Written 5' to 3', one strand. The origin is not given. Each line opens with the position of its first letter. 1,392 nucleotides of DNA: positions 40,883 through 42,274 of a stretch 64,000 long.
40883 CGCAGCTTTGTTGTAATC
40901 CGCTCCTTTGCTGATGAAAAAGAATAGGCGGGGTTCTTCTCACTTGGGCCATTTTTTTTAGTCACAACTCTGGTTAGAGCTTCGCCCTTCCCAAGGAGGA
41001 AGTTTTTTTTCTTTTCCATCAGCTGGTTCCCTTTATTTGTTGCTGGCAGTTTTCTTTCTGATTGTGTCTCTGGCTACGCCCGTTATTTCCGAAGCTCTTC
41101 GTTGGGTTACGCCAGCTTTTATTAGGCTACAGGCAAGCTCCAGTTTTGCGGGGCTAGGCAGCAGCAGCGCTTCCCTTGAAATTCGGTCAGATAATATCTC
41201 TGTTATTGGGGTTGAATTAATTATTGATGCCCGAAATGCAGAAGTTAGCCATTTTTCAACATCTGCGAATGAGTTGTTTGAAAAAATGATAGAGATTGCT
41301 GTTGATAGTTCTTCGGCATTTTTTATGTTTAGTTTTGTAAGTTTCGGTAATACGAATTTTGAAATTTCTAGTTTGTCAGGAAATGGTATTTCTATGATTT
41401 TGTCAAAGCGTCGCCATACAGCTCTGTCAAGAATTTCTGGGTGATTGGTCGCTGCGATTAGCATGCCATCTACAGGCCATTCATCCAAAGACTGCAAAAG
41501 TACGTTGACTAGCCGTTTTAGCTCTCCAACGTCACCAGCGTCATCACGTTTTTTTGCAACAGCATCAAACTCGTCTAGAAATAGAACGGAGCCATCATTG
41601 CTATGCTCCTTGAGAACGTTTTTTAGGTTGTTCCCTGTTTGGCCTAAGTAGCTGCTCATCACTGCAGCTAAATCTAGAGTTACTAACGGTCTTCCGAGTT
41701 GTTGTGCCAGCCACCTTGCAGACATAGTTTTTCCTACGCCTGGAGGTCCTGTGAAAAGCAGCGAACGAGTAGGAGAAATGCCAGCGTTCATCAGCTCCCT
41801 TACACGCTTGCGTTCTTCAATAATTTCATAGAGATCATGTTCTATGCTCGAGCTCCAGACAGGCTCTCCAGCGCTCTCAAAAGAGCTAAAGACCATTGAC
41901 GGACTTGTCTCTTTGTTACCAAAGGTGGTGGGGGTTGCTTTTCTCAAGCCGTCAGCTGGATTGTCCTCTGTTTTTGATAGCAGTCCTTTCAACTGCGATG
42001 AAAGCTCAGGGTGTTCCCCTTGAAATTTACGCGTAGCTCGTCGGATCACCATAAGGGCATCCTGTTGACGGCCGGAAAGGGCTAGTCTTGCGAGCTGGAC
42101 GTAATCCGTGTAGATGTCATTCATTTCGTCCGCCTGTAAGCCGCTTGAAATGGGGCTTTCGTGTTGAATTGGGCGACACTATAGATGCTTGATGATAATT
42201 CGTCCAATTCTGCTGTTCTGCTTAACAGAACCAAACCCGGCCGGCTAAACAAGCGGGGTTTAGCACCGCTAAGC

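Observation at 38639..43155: AT-rich 4.5-kb islet integrated at the 3' end of tRNA-Arg(CCG), with a 15/16-nt direct repeat and a displaced tRNA terminator, but no recombinase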

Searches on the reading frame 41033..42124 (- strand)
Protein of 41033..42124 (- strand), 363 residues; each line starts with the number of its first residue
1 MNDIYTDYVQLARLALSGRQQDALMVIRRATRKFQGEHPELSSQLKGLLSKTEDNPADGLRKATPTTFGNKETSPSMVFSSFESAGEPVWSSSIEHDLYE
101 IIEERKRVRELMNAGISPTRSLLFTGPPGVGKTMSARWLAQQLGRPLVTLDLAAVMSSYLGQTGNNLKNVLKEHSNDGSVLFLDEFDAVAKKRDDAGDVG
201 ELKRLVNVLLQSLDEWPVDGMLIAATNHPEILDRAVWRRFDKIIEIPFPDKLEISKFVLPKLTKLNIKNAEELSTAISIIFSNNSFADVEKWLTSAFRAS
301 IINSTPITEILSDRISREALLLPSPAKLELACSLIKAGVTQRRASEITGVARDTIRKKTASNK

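Call 7: search_protein_families(library=padloc, proteins=[window:41033-42124:-], max_evalue=0.01)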
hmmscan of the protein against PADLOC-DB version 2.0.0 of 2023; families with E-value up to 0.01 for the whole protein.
window:41033-42124:- (363 aa): 9 families
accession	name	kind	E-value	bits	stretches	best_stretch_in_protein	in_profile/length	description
PDLC02196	IetA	-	1.6e-71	239.7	1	38-311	38-315/374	-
PDLC02195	IetA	-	1.6e-69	233.1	1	80-310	97-329/395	-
PDLC04232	IetA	-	5.3e-57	191.7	1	82-314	79-312/330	-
PDLC04231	IetA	-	7.7e-37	125.5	1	100-258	98-256/262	-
PDLC00915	TRIP13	-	9.9e-14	49.4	1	122-266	66-228/302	TRIP13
PDLC00914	TRIP13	-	3e-11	41.3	1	156-297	121-270/302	TRIP13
PDLC03838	DolB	-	1.1e-05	22.9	1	122-191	169-243/375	-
PDLC04140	mad8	-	0.00022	18.9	0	115-145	23-53/314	mads_8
PDLC04790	PDC-S01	-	0.0081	12.9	0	106-158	14-66/422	-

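Call 8: search_protein_families(library=pfam, proteins=[window:41033-42124:-], max_evalue=0.01)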
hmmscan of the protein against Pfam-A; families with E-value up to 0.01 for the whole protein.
window:41033-42124:- (363 aa): 11 families
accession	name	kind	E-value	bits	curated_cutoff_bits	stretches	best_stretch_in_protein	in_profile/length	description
PF00004.35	AAA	-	2.4e-31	109.4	21.2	1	122-247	1-130/131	ATPase family associated with various cellular activities (AAA)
PF13401.12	AAA_22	-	7.2e-07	30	27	1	120-157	6-46/130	AAA domain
PF07724.20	AAA_2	-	7.7e-06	26.5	27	1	118-215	2-101/166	AAA domain (Cdc48 subfamily)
PF07728.20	AAA_5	-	2.7e-05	24.6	22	1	122-190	2-79/139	AAA domain (dynein-related subfamily)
PF13191.12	AAA_16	-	0.00025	22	32.6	1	103-213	7-124/167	AAA ATPase domain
PF01078.27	Mg_chelatase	-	0.0003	20.7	20.3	1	104-143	7-46/207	Magnesium chelatase, subunit ChlI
PF05496.18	RuvB_N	-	0.00075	19.7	27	1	121-192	35-99/159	Holliday junction DNA helicase RuvB P-loop domain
PF13521.12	AAA_28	-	0.002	18.8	27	1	123-165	3-44/164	AAA domain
PF20720.3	nSTAND3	-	0.002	18.3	27.2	1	120-185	18-73/155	Novel STAND NTPase 3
PF13173.12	AAA_14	-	0.0056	17.1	27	0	120-190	3-75/129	AAA domain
PF12775.13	AAA_7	-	0.0073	16.3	25.8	0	105-144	19-58/181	P-loop containing dynein motor region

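Call 11: find_encoding_contigs(protein=window:41033-42124:-, flank=10000, max_places=10)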
Protein window:41033-42124:- (363 aa): 2 contigs read that carry it; 2 places shown.
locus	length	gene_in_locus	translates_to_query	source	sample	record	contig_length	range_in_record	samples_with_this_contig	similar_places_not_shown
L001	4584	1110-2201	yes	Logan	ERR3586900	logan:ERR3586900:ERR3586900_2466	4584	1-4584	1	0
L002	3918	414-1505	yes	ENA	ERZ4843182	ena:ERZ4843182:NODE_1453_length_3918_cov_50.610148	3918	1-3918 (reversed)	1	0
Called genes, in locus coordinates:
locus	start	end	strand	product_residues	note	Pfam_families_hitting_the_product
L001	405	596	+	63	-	-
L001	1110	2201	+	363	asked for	PF00004:AAA, PF07724:AAA_2 (weak), PF13401:AAA_22 (faint)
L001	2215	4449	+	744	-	PF00082:Peptidase_S8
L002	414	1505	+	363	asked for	PF00004:AAA, PF07724:AAA_2 (weak), PF13401:AAA_22 (faint)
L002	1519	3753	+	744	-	PF00082:Peptidase_S8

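Call 23: find_homologous_proteins(query=window:41033-42124:-, max_evalue=1e-20)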
Query window:41033-42124:- (363 aa): 5794 proteins with E <= 1e-20 among 8000 candidates; the best 120 are listed.
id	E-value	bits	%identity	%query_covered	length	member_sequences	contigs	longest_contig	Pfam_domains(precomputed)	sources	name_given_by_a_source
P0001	1.9e-213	726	91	100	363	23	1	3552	PF00004.36,PF13401.13,PF07728.21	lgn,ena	-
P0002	4.8e-179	613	78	99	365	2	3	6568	PF07724.21,PF00004.36,PF13401.13,PF07728.21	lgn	-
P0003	2.1e-166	571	77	93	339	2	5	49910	PF00004.36,PF13401.13,PF07728.21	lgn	-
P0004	8.6e-154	530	68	99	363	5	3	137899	PF07724.21,PF00004.36,PF13401.13,PF07728.21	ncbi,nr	ncbi:ATP-binding protein [Pseudomonas syringae pv. actinidifoliorum]|nr:ATP-binding protein [Pseudom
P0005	4.3e-151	521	66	99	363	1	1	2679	PF07724.21,PF00004.36,PF13401.13,PF07728.21,PF13191.13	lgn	-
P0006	6.7e-150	517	66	99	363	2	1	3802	PF00004.36,PF13401.13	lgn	-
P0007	2.4e-149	515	66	99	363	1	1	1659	PF00004.36,PF13401.13,PF07728.21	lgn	-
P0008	7.2e-149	514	71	93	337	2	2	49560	PF07724.21,PF00004.36,PF13401.13,PF07728.21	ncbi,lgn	-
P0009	1.3e-142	493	63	99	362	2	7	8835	PF00004.36,PF13401.13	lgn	-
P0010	2.2e-142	492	63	99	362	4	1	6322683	PF06745.20,PF00004.36,PF13401.13,PF07728.21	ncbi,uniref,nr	ncbi:AAA family ATPase [Pseudomonas fluorescens]|uniref:AAA family ATPase n=1 Tax=Pseudomonas fluore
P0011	1.1e-140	487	63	99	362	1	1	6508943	PF00004.36,PF13401.13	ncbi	ncbi:AAA family ATPase [Pseudomonas sp. S3_E11]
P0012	5.8e-140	484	64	99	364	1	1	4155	PF00004.36,PF13401.13,PF05496.19,PF07728.21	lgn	-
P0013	5.6e-111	389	52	98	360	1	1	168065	PF07724.21,PF00004.36,PF07728.21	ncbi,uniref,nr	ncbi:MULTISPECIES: ATP-binding protein [Halomonadaceae]|uniref:ATP-binding protein n=1 Tax=Halomonad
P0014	1.7e-110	388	51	98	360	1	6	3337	PF07724.21,PF00004.36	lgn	-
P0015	3.1e-107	377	51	98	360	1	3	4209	PF00004.36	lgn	-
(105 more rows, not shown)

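Call 31: find_encoding_contigs(protein=P0003, flank=10000, max_places=3)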
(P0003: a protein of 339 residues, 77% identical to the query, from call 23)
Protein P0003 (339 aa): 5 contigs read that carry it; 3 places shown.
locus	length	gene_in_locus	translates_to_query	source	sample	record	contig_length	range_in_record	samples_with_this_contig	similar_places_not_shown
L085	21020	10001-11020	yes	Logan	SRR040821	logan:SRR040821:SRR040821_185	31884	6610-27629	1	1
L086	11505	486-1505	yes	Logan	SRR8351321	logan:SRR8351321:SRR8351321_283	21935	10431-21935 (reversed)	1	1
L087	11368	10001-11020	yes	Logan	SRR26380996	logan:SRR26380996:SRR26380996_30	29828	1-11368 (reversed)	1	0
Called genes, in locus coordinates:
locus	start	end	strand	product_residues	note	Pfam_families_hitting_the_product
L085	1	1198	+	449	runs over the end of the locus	PF13356:Arm-DNA-bind_3, PF14659:Phage_int_SAM_3 (weak), PF22022:Phage_int_M, PF00589:Phage_integrase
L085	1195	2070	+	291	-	-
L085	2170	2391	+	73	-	PF12728:HTH_17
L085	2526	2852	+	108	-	PF04606:Ogr_Delta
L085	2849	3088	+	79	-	PF05930:Phage_AlpA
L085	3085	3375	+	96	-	PF05930:Phage_AlpA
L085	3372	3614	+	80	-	-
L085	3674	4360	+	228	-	-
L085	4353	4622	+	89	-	PF11275:DUF3077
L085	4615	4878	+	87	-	-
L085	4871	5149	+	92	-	-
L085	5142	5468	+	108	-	-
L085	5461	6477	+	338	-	PF13362:Toprim_3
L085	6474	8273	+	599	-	PF06048:DUF927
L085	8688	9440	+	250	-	-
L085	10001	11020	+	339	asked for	PF13401:AAA_22 (faint), PF00004:AAA, PF07728:AAA_5 (weak)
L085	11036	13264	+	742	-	PF00082:Peptidase_S8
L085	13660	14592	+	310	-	-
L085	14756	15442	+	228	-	PF06912:DUF1275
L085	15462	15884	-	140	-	-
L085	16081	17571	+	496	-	PF20695:UbiD_N, PF01977:UbiD, PF20696:UbiD_C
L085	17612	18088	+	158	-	PF12802:MarR_2, PF01047:MarR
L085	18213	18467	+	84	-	-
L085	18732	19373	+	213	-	PF05076:SUFU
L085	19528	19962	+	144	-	PF00571:CBS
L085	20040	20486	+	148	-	PF00583:Acetyltransf_1, PF13673:Acetyltransf_10, PF13508:Acetyltransf_7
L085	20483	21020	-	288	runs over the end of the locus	PF02311:AraC_binding, PF00165:HTH_AraC (faint), PF12833:HTH_18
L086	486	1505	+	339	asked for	PF13401:AAA_22 (faint), PF00004:AAA, PF07728:AAA_5 (weak)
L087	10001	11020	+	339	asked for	PF13401:AAA_22 (faint), PF00004:AAA, PF07728:AAA_5 (weak)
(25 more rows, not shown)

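Call 32: find_encoding_contigs(protein=P0002, flank=10000, max_places=3)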
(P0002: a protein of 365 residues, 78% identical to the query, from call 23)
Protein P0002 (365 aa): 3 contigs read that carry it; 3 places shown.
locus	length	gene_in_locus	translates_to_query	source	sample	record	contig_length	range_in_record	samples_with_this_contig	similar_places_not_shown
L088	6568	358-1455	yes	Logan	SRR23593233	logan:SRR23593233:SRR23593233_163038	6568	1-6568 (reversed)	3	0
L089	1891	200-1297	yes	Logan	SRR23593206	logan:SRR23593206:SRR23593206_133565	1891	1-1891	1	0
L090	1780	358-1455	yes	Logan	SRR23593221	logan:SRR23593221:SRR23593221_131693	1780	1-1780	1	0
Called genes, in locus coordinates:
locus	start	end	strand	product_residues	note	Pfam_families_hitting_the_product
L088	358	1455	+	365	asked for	PF07728:AAA_5 (faint), PF00004:AAA, PF07724:AAA_2 (weak), PF13401:AAA_22 (faint)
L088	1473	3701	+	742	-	PF00082:Peptidase_S8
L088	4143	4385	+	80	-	-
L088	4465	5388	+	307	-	PF01582:TIR, PF08937:ThsB_TIR (weak), PF13676:TIR_2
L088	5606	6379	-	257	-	-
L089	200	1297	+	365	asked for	PF07728:AAA_5 (faint), PF00004:AAA, PF07724:AAA_2 (weak), PF13401:AAA_22 (faint)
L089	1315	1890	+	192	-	?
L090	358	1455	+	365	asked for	PF07728:AAA_5 (faint), PF00004:AAA, PF07724:AAA_2 (weak), PF13401:AAA_22 (faint)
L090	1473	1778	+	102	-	?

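Call 52: search_protein_families(library=padloc, proteins=[L085:13660-14592:+, L088:4465-5388:+], max_evalue=0.001)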
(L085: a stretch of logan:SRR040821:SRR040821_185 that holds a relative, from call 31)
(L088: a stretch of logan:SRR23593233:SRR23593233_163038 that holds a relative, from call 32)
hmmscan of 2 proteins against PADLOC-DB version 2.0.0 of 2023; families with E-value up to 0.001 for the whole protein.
L085:13660-14592:+ (310 aa): 0 families

L088:4465-5388:+ (307 aa): 17 families
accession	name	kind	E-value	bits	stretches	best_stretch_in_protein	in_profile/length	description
PDLC02012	SAVED5--SAVED_TIR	-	1.4e-15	55.3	1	2-89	15-101/404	-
PDLC03957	bSEFIR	-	4.5e-13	47.8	1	3-166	41-203/412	-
PDLC05062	PDC-S66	-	6e-13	46.9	1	3-92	151-240/282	-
PDLC00420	ThsB1|ThsB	-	3.3e-08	31.1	1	3-98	4-102/319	TIR-like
PDLC02403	Aga_TIR-PNTD1-PNTD2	-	6.5e-08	30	1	29-147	32-149/443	Class I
PDLC02421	Aga_TIR-PNTD1-PNTD2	-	2.4e-07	28.2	1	3-126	6-132/430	Class I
PDLC02400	Aga_TIR-PNTD1-PNTD2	-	3.3e-07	27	1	13-130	200-319/639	Class I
PDLC02416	Aga_REase-TIR-PNTD1-PNTD2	-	1.6e-06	25.1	1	26-127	181-279/572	Class I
PDLC00423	ThsB1|ThsB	-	2.3e-06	25.4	1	2-92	37-131/190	TIR-like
PDLC00425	ThsB1|ThsB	-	8.4e-06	23.1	1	3-105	254-361/389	TIR-like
PDLC03015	TIR-NLR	-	1.4e-05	22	1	3-106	4-112/824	-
PDLC02962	RT-TIR_XII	-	2.1e-05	21.6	1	8-117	353-467/478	single gene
PDLC00436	ThsB1|ThsB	-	9.6e-05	19.9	1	3-91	38-129/183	TIR-like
PDLC00727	Effector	-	0.00011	18.8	1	2-72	175-246/590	TIR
PDLC00419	ThsB1|ThsB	-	0.00014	19.7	1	3-91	30-121/165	TIR-like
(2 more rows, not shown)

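Call 60: find_encoding_contigs(protein=P0004, flank=10000, max_places=2)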
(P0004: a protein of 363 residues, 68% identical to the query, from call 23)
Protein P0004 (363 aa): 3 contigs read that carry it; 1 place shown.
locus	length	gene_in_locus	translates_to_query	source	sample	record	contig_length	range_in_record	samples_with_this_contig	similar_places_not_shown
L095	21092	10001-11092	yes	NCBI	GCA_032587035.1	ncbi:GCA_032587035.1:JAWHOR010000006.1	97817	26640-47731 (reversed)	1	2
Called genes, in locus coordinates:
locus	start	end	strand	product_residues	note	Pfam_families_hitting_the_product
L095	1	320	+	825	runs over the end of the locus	PF08448:PAS_4 (weak), PF13426:PAS_9 (weak), PF00989:PAS (weak), PF13426:PAS_9, PF00989:PAS, PF13426:PAS_9, PF00990:GGDEF, PF00563:EAL, +5 more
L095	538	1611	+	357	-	PF00589:Phage_integrase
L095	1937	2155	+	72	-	-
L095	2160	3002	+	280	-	-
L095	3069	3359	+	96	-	PF17273:DUF5338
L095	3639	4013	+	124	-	PF21983:NikA-like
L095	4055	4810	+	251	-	-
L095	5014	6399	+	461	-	PF04610:TrbL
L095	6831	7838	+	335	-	-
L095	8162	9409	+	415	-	-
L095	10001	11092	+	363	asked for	PF00004:AAA, PF07724:AAA_2 (faint), PF07728:AAA_5 (faint), PF13401:AAA_22 (faint)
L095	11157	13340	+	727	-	PF00082:Peptidase_S8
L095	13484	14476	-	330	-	PF00724:Oxidored_FMN (weak)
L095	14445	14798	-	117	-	-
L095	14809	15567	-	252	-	PF22769:DCD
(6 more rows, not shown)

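Call 61: find_encoding_contigs(protein=P0010, flank=10000, max_places=2)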
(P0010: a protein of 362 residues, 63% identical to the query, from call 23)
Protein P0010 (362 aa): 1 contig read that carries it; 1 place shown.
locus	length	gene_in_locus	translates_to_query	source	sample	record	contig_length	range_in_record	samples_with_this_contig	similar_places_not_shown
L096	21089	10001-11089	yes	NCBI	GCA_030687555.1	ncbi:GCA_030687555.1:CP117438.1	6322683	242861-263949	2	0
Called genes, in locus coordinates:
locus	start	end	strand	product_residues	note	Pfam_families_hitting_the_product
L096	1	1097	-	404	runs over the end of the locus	PF13688:Reprolysin_5 (weak), PF00413:Peptidase_M10 (faint), PF13583:Reprolysin_4, PF08548:Peptidase_M10_C, PF00353:HemolysinCabind (weak)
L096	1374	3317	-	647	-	PF08548:Peptidase_M10_C, PF00353:HemolysinCabind (weak), PF08548:Peptidase_M10_C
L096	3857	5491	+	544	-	PF12450:vWF_A, PF00092:VWA, PF13768:VWA_3, PF13519:VWA_2, PF12034:YfbK_C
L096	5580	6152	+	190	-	PF04542:Sigma70_r2, PF08281:Sigma70_r4_2, PF04545:Sigma70_r4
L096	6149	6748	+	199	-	-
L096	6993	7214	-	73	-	-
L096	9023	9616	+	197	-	-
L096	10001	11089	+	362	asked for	PF06745:ATPase (weak), PF00004:AAA, PF07728:AAA_5 (weak), PF13401:AAA_22 (faint)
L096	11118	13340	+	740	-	PF00082:Peptidase_S8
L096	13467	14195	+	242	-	PF08867:FRG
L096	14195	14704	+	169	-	PF03887:YfbU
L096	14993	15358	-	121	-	PF22055:MvaT_DBD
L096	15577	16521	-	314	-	-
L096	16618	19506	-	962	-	PF06048:DUF927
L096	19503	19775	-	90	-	PF11275:DUF3077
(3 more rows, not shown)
